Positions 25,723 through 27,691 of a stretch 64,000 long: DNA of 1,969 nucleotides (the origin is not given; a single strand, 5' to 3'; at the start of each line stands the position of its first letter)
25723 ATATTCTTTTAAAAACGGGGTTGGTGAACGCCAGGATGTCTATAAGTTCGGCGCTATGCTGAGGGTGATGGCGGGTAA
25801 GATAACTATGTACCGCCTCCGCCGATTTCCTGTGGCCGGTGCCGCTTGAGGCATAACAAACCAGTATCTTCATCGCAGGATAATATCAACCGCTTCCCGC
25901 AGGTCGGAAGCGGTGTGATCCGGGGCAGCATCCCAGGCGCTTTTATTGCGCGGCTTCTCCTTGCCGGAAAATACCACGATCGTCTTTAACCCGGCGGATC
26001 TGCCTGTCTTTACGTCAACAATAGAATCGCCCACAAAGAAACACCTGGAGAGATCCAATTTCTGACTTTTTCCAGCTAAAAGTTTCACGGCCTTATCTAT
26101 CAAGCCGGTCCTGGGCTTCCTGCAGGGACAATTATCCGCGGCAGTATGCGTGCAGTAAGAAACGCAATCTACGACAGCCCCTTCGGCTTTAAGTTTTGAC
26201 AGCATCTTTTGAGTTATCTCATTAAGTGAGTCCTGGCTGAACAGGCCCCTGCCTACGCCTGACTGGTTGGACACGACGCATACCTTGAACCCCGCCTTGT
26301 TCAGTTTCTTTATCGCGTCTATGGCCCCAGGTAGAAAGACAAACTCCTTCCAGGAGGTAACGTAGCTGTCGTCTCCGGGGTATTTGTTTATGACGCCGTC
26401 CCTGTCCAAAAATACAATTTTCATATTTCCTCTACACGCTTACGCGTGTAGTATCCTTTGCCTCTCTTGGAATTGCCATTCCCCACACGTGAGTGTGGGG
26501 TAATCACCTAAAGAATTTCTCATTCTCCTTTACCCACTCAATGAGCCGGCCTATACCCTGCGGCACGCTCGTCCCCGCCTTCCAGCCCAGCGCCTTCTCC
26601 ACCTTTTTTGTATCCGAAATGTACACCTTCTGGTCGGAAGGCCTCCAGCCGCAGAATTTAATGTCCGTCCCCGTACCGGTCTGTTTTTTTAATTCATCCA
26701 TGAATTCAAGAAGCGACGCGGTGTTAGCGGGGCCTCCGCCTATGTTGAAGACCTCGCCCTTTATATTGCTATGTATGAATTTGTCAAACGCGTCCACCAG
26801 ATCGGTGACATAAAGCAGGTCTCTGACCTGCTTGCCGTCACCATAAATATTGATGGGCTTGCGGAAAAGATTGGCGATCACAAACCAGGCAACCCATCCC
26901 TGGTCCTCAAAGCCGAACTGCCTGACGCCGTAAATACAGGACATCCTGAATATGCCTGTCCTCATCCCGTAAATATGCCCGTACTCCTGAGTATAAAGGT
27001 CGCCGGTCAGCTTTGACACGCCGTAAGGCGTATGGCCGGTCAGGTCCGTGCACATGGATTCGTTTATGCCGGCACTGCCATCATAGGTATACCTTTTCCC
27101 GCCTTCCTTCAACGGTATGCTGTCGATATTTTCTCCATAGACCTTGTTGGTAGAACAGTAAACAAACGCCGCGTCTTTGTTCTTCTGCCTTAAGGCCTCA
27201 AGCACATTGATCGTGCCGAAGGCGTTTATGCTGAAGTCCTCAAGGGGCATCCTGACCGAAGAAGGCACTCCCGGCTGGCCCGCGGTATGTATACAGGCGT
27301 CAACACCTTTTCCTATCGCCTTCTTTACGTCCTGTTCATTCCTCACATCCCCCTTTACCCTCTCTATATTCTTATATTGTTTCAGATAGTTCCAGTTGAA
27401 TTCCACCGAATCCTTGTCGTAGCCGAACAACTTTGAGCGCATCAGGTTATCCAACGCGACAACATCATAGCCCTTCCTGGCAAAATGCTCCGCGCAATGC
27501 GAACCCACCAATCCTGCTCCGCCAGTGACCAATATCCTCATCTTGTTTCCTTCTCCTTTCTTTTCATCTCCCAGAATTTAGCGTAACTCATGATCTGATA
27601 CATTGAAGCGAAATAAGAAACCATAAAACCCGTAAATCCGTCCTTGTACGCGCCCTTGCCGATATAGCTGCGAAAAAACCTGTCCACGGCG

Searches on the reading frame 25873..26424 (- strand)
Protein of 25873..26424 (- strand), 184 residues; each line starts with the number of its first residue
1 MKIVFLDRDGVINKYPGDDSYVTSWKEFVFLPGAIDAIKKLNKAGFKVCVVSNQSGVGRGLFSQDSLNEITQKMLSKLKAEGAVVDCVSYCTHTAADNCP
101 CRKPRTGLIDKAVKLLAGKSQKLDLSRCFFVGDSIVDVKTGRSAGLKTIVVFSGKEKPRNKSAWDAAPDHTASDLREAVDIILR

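Call 12: find_encoding_contigs(protein=window:25873-26424:-, flank=10000, max_places=6)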
Protein window:25873-26424:- (184 aa): 1 contig read that carries it; 1 place shown.
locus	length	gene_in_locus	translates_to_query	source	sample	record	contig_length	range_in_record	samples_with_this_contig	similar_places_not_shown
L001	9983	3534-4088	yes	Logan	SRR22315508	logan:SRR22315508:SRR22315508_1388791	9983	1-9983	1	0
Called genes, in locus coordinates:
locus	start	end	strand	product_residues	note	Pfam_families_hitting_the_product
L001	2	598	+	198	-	?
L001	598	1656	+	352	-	PF01075:Glyco_transf_9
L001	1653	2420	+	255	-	PF00535:Glycos_transf_2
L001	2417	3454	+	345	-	PF01073:3Beta_HSD, PF01370:Epimerase, PF02719:Polysacc_synt_2, PF04321:RmlD_sub_bind, PF07993:NAD_binding_4, PF13460:NAD_binding_10 (weak), PF16363:GDP_Man_Dehyd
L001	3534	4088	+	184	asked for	PF00702:Hydrolase, PF08645:PNK3P, PF13419:HAD_2 (weak), PF13242:Hydrolase_like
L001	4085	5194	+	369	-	PF06925:MGDG_synth, PF02350:Epimerase_2 (faint), PF00534:Glycos_transf_1 (weak), PF04101:Glyco_tran_28_C, PF13692:Glyco_trans_1_4 (weak)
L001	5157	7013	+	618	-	PF17764:PriA_3primeBD, PF18074:PriA_C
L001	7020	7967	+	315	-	PF00551:Formyl_trans_N, PF02911:Formyl_trans_C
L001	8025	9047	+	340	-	PF01087:GalP_UDP_transf, PF16268:DUF4921 (faint), PF01230:HIT (faint), PF16285:DUF4931_N, PF02744:GalP_UDP_tr_C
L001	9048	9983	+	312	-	?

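Call 71: search_protein_families(library=pfam, proteins=[window:25873-26424:-], max_evalue=0.001)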
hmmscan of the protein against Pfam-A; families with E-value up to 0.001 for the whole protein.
window:25873-26424:- (184 aa): 6 families
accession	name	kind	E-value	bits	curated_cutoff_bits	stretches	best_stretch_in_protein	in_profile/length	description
PF13242.12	Hydrolase_like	-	1.9e-14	53.8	22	1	101-178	2-75/75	HAD-hyrolase-like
PF08645.17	PNK3P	-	4.7e-13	49.6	22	1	2-137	1-129/161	Polynucleotide kinase 3 phosphatase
PF00702.32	Hydrolase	-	2.8e-09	38.1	26.4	1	26-145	95-191/191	haloacid dehalogenase-like hydrolase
PF13419.12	HAD_2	-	2.8e-09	37.8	23.8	1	26-151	76-178/178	Haloacid dehalogenase-like hydrolase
PF12710.13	HAD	-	7.6e-05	23.7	27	1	29-140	85-187/189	haloacid dehalogenase-like hydrolase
PF13344.12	Hydrolase_6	-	8.4e-05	23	27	1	5-57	2-42/101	Haloacid dehalogenase-like hydrolase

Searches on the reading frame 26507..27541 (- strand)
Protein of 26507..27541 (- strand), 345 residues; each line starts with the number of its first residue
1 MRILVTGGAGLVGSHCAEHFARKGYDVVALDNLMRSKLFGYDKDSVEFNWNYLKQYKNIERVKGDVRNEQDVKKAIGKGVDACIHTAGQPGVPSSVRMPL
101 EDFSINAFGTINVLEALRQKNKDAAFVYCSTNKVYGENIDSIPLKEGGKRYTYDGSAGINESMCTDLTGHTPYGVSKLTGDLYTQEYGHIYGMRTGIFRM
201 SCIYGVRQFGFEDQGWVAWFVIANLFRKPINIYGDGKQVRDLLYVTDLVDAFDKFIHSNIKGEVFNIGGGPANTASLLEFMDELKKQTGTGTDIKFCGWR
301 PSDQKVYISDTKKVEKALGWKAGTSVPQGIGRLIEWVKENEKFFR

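Call 71: search_protein_families(library=pfam, proteins=[window:26507-27541:-], max_evalue=0.001)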
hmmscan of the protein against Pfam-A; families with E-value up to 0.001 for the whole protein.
window:26507-27541:- (345 aa): 9 families
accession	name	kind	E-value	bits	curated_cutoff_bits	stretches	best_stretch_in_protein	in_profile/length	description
PF01370.27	Epimerase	-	2.9e-48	164.8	20.9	1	3-268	1-240/240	NAD dependent epimerase/dehydratase family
PF16363.11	GDP_Man_Dehyd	-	5.2e-45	154.8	27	1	4-330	1-329/332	GDP-mannose 4,6 dehydratase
PF01073.25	3Beta_HSD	-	2.2e-13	50.3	22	1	4-153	1-138/280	3-beta hydroxysteroid dehydrogenase/isomerase family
PF02719.21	Polysacc_synt_2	-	5.3e-13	49.3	20.2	1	3-134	1-131/293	Polysaccharide biosynthesis protein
PF04321.23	RmlD_sub_bind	-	7.8e-10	38.7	27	1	1-210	1-158/287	RmlD substrate binding domain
PF07993.18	NAD_binding_4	-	6.6e-09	35.7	20.1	1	5-215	1-219/258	Male sterility protein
PF13460.12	NAD_binding_10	-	4.5e-06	27.1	27.2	1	7-136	1-103/184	NAD(P)H-binding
PF08659.16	KR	-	3.8e-05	24.1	22.6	1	3-137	3-143/180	KR domain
PF05368.20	NmrA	-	0.00084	19.5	27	0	2-88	4-78/298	NmrA-like family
